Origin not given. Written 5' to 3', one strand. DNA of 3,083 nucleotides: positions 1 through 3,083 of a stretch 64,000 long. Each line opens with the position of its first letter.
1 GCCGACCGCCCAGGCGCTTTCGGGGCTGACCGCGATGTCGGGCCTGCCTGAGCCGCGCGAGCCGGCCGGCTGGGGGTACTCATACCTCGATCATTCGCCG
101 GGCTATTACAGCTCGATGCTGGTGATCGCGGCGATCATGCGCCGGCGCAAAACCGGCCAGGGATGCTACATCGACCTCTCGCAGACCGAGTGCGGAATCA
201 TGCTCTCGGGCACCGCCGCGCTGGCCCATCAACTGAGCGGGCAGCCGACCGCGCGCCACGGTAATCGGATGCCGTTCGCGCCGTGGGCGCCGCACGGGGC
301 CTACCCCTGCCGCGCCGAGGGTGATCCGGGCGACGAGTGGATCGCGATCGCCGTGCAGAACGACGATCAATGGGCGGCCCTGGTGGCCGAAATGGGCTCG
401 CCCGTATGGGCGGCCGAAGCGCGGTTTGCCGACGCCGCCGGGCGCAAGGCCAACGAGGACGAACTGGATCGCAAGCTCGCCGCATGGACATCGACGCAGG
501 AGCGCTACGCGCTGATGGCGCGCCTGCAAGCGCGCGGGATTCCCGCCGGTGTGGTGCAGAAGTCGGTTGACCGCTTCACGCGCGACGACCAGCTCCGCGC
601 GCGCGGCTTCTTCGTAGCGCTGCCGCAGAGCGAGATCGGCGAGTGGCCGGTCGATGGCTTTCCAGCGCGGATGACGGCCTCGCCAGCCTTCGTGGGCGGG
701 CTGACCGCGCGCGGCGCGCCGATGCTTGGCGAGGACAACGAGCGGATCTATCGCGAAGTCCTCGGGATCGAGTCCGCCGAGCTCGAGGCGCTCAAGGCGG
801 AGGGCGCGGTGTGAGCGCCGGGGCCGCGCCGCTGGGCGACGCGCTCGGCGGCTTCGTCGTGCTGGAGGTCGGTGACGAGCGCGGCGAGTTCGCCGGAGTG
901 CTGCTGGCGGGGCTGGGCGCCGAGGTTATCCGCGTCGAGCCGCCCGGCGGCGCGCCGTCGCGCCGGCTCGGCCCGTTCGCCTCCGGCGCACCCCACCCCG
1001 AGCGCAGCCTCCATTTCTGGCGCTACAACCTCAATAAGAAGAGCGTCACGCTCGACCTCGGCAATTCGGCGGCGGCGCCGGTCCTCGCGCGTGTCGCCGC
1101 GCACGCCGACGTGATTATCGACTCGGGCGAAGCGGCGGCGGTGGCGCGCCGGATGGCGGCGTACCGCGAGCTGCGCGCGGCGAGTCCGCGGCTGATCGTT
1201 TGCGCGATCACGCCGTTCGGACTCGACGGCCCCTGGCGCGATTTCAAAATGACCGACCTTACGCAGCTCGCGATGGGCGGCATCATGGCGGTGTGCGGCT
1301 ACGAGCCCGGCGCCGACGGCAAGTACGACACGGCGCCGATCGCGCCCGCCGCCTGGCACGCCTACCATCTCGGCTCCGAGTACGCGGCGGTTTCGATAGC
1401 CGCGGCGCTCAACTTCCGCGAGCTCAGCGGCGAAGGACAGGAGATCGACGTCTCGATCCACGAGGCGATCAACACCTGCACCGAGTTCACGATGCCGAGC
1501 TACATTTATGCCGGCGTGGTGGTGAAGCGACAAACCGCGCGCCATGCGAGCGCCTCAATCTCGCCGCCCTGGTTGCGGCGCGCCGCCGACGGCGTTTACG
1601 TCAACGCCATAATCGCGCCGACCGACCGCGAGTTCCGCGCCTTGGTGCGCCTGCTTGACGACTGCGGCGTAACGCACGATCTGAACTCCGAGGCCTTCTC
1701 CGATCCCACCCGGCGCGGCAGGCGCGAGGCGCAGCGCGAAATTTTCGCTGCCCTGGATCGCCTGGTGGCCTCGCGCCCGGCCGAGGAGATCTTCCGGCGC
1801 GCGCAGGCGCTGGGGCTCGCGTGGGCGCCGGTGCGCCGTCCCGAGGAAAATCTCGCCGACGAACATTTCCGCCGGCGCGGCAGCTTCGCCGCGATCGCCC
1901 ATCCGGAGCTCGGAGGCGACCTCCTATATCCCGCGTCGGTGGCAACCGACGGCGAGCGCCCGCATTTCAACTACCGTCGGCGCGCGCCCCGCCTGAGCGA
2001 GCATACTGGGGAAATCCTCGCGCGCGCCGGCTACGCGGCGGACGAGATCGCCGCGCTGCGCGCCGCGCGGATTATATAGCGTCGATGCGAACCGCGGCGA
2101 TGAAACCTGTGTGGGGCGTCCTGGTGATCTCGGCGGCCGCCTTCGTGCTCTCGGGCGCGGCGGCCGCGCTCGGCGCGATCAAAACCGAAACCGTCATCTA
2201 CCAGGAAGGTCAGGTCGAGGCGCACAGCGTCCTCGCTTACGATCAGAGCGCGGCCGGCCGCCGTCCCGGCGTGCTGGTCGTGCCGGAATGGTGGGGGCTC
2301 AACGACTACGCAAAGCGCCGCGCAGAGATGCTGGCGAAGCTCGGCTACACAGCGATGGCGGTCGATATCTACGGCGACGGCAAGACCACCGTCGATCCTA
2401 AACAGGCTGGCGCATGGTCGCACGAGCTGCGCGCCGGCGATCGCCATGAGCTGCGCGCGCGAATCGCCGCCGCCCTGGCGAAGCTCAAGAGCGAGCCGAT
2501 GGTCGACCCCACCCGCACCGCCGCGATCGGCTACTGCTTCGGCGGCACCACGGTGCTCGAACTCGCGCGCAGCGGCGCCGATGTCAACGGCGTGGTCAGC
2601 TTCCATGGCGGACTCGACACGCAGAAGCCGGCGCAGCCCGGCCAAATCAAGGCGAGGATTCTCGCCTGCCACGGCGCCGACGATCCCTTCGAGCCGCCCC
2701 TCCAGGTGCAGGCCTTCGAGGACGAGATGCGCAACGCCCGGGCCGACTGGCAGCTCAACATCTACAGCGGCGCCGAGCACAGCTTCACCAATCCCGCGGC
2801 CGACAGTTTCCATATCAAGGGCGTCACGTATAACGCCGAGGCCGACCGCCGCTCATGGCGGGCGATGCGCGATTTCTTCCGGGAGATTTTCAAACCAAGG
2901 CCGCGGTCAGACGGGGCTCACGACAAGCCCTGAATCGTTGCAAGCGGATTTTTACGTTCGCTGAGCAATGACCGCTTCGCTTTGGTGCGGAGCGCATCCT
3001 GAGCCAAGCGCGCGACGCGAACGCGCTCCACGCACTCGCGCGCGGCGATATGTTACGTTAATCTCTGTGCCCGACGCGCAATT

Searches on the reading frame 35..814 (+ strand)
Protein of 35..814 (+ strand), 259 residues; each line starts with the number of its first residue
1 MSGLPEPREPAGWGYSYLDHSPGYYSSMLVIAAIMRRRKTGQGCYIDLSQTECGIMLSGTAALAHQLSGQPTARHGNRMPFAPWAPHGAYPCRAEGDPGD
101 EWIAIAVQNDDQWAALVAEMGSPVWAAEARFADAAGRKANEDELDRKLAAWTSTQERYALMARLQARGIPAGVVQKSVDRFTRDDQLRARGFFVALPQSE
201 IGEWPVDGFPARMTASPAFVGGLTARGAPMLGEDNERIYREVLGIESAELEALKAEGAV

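Call 13: search_protein_families(library=pfam, proteins=[window:35-814:+])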
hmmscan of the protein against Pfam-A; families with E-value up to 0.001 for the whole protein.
window:35-814:+ (259 aa): 1 family
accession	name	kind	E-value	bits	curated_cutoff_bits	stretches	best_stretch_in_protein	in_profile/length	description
PF02515.22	CoA_transf_3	-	2.8e-43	148.9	23.3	1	6-235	151-366/366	CoA-transferase family III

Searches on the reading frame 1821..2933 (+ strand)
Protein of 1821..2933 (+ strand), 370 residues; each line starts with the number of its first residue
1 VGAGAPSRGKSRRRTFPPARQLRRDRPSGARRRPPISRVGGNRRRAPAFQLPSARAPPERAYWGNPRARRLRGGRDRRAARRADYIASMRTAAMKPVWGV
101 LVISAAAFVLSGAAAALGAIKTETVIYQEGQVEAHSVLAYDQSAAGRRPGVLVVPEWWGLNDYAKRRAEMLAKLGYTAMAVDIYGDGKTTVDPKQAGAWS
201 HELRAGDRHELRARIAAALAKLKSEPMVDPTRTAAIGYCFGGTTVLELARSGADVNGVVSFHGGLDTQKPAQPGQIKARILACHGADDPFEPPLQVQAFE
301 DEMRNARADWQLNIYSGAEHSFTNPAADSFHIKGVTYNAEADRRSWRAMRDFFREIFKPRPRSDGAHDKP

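Call 13: search_protein_families(library=pfam, proteins=[window:1821-2933:+])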
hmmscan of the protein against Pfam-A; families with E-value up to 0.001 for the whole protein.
window:1821-2933:+ (370 aa): 4 families
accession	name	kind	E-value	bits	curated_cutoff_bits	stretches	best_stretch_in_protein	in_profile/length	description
PF01738.24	DLH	-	3.1e-47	161.4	21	1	141-356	8-216/217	Dienelactone hydrolase family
PF00326.27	Peptidase_S9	-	1.2e-06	28.7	22.6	0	166-249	5-82/213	Prolyl oligopeptidase family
PF12146.15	Hydrolase_4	-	3.1e-05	23.8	27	0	272-323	186-235/239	Serine aminopeptidase, S33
PF02230.22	Abhydrolase_2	-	8.3e-05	23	23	1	222-323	101-202/217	Phospholipase/Carboxylesterase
